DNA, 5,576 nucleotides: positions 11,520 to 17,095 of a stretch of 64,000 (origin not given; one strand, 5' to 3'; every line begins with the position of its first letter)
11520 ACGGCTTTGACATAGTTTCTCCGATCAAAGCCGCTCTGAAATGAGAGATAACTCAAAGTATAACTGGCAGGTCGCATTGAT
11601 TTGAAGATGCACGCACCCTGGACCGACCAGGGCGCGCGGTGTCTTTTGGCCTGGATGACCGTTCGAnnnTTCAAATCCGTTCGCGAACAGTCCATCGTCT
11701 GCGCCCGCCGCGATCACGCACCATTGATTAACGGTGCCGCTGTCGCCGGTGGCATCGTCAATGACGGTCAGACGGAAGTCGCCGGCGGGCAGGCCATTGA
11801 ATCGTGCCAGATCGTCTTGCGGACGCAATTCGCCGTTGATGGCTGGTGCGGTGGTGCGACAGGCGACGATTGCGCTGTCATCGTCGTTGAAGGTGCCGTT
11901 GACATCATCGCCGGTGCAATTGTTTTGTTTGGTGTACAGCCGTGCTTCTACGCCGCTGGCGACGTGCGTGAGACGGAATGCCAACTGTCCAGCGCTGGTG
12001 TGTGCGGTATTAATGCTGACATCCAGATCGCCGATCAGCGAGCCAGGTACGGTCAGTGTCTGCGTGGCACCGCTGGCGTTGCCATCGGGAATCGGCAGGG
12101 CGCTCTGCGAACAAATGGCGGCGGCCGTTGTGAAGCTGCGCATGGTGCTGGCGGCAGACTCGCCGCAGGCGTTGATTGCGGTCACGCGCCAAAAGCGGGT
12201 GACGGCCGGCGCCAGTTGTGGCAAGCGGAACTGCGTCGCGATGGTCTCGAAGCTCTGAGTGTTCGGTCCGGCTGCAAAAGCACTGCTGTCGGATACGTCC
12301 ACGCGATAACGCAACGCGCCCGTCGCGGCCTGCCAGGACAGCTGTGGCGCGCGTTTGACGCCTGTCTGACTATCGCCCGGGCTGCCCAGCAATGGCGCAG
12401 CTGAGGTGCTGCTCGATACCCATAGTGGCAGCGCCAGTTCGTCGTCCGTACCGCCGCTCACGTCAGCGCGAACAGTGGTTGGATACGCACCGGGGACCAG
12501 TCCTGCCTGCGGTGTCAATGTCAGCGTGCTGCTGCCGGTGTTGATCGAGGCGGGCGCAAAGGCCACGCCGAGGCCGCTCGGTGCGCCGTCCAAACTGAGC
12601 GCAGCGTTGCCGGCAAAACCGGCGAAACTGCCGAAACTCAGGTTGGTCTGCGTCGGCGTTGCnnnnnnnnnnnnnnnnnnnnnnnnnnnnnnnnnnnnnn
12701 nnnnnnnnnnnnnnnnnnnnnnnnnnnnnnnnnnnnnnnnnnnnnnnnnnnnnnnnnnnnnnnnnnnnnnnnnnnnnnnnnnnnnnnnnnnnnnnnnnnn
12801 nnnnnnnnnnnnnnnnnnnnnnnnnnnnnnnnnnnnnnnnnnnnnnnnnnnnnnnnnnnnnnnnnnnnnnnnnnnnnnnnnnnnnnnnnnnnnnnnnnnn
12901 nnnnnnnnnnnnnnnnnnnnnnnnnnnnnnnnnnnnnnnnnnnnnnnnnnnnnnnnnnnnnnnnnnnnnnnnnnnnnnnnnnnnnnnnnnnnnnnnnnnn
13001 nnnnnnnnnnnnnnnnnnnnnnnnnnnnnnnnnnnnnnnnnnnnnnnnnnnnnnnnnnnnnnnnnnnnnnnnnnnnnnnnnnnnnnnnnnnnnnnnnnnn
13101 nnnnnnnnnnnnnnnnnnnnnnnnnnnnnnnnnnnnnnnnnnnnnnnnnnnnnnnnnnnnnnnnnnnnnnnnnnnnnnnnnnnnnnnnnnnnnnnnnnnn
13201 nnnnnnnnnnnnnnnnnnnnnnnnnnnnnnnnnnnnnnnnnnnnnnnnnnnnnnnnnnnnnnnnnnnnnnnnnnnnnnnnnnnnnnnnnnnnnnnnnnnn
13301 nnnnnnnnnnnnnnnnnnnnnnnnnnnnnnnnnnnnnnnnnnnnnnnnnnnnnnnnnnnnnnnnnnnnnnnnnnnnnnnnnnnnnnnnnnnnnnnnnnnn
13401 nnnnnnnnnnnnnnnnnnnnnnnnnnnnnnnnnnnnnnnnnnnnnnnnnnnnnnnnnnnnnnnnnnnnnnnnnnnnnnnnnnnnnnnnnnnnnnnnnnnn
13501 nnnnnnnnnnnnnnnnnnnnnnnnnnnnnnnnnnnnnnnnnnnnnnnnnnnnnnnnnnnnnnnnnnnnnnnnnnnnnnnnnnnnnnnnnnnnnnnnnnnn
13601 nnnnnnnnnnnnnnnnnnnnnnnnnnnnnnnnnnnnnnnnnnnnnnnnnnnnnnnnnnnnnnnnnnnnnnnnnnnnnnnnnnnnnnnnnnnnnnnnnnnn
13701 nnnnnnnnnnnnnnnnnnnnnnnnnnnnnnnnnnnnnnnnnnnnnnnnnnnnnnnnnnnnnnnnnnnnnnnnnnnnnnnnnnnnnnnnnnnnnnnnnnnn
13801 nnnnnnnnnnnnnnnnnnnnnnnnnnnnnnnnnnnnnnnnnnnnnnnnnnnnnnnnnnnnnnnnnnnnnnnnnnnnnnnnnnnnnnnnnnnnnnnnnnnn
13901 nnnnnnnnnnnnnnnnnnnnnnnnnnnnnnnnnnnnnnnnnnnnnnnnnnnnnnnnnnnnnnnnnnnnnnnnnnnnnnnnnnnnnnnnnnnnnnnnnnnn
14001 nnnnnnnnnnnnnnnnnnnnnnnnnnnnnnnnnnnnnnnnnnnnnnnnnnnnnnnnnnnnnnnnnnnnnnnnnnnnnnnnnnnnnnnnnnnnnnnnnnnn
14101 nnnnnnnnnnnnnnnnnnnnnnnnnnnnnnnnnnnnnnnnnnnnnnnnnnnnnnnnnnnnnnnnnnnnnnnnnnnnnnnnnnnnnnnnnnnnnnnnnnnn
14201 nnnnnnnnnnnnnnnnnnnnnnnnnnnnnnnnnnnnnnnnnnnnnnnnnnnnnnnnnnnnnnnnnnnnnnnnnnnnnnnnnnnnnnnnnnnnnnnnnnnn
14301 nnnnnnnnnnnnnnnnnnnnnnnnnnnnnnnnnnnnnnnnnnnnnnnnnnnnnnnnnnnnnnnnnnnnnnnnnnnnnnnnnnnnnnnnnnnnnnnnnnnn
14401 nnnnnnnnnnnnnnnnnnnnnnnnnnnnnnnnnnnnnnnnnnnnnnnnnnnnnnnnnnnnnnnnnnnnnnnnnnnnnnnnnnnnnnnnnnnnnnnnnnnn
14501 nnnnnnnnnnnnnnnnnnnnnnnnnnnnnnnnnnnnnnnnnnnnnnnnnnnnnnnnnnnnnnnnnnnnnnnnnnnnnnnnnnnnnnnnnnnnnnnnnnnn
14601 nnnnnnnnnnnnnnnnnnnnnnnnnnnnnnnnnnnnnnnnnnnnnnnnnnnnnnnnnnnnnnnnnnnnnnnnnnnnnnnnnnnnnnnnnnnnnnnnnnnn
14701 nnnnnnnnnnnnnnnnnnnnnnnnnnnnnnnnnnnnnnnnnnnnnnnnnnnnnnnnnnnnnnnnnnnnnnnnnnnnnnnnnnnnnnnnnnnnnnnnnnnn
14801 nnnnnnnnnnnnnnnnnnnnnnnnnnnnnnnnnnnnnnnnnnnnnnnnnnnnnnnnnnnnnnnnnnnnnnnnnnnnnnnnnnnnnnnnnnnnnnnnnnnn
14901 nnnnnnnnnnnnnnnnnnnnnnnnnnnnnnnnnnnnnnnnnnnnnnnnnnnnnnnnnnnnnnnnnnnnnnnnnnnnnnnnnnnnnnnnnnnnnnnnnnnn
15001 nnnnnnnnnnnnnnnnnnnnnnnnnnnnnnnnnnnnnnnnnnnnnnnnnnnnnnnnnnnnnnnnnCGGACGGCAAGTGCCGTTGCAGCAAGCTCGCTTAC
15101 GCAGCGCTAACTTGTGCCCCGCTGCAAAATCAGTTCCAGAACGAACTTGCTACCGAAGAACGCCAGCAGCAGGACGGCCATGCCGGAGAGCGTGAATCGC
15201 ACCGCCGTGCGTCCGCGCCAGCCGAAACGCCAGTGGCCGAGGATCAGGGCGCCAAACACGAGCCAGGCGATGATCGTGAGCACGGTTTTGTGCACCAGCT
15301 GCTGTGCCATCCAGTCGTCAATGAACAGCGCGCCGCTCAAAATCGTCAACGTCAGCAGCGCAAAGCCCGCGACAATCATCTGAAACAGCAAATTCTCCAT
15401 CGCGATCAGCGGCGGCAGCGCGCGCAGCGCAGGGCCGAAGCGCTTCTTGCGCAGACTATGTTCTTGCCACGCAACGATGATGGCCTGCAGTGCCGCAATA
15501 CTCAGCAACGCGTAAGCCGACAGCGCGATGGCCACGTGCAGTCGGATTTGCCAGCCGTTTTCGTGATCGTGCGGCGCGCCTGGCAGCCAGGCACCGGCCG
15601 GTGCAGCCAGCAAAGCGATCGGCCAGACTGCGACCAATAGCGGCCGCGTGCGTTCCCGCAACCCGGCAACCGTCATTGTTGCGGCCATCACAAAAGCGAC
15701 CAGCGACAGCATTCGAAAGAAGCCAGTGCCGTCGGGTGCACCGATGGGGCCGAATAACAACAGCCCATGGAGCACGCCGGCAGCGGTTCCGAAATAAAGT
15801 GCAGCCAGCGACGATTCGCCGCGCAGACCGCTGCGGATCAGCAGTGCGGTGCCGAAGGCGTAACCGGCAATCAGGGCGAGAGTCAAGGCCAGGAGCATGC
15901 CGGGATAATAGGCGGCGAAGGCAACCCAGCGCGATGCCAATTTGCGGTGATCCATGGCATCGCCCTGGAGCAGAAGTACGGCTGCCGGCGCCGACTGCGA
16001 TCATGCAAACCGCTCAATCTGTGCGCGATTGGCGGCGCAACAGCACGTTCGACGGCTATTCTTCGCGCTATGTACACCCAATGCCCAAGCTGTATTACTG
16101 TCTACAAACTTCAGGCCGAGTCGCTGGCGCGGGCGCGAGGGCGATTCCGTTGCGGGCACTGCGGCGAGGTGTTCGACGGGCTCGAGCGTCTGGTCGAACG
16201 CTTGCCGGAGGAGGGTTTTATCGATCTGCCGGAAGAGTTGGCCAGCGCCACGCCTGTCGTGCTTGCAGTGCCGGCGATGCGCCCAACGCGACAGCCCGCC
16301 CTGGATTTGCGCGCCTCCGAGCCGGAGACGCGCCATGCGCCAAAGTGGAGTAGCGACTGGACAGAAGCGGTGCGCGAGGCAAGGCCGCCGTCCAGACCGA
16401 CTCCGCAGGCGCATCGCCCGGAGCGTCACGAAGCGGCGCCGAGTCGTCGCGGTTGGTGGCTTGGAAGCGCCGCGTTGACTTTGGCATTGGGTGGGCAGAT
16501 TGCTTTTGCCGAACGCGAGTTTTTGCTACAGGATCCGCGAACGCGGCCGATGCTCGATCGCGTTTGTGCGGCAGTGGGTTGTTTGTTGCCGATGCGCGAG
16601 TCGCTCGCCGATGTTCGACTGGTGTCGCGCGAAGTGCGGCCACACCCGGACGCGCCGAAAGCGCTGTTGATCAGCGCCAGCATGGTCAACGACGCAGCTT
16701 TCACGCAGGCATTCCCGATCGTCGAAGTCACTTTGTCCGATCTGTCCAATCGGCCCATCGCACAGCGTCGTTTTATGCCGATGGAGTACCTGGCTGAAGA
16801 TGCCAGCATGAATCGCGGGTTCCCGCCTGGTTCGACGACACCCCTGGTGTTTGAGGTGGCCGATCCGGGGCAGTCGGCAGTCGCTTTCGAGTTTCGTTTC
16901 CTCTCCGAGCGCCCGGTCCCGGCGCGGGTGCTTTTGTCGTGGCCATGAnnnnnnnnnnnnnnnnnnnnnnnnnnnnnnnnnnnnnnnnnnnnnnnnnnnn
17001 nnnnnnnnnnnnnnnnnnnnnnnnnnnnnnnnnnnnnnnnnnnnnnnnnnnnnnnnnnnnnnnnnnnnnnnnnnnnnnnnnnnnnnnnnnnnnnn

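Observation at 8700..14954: Bare C-terminal heptapeptide LFANGFE-stop shared by three unrelated secreted proteins: a possible unrecognised sorting or processing tag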

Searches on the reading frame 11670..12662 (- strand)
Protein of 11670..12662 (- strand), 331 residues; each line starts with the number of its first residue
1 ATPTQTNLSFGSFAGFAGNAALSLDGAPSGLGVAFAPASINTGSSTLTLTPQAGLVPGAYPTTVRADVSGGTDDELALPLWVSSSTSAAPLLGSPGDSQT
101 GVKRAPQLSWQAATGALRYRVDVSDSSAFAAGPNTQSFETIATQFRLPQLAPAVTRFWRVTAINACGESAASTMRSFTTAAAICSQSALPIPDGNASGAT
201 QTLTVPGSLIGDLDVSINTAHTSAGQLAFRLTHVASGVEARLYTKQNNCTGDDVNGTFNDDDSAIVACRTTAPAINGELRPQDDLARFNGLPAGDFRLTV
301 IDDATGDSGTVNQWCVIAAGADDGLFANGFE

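Call 71: predict_structure(alignment_id=A6)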
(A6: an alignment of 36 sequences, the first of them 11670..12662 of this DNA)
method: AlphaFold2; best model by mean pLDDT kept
length: 331 residues; sequences in the alignment: 36
mean_pLDDT: 92.6   pTM: 0.82
mean pLDDT of the five models: 92.6, 91.7, 91.6, 91.4, 91.3
residues with pLDDT >= 90: 277; 70-90: 43; 50-70: 4; < 50: 7
segments of 3 or more residues with pLDDT < 50: 325-331
pLDDT, mean of each block of 10 residues (from residue 1): 88 85 94 96 94 92 89 87 93 96 96 96 95 89 96 97 96 98 98 94 95 97 95 98 90 96 91 95 96 97 92 97 53 38
secondary structure, 60 per line:
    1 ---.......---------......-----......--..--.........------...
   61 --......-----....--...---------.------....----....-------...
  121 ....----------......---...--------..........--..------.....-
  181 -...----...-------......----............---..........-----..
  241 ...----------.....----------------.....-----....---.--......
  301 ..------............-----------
elements in order: E4-10 E20-25 E31-36 E43-51 E58-60 E63-68 E74-77 E80-82 E99-102 E107-110 E118-124 E135-140 E144-146 E155-164 E175-179 E182-184 E189-191 E199-204 E209-220 E227-233 E239-243 E254-258 E275-279 H285-288 E295-302 E309-320

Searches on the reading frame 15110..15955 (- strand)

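Call 28: search_protein_families(library=pfam, proteins=[window:15110-15955:-], max_evalue=0.001)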
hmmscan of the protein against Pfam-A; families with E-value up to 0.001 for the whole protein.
window:15110-15955:- (282 aa): 1 family
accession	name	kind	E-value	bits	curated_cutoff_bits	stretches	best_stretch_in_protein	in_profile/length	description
PF01578.25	Cytochrom_C_asm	-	6.6e-28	98.2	29.9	1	67-276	17-211/212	Cytochrome C assembly protein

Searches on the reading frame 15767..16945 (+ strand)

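Call 28: search_protein_families(library=pfam, proteins=[window:15767-16945:+], max_evalue=0.001)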
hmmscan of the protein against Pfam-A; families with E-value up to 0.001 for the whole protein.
window:15767-16945:+ (393 aa): 4 families
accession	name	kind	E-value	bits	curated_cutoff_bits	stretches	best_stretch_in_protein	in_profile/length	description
PF11906.13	DUF3426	-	6.2e-42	143.6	27.7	1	234-378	2-147/147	Protein of unknown function (DUF3426)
PF13717.11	Zn_ribbon_4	-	1.5e-09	38.1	30.3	1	102-137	1-36/36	zinc-ribbon domain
PF13719.11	Zn_ribbon_5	-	2e-09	37.5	29.3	1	102-137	1-36/37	zinc-ribbon domain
PF11331.13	Zn_ribbon_12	-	0.00041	20.5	27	1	104-136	7-41/45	EDR4 zinc-ribbon domain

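Call 30: search_protein_families(library=ncbifam, proteins=[window:15767-16945:+], max_evalue=0.01)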
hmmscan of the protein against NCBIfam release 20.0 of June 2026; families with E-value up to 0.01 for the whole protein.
window:15767-16945:+ (393 aa): 1 family
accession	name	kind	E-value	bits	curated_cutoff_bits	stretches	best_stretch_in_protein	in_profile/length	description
TIGR02098.1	MJ0042_CXXC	domain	4.7e-10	39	20.9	1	102-138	1-37/38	MJ0042-type zinc finger domain-containing protein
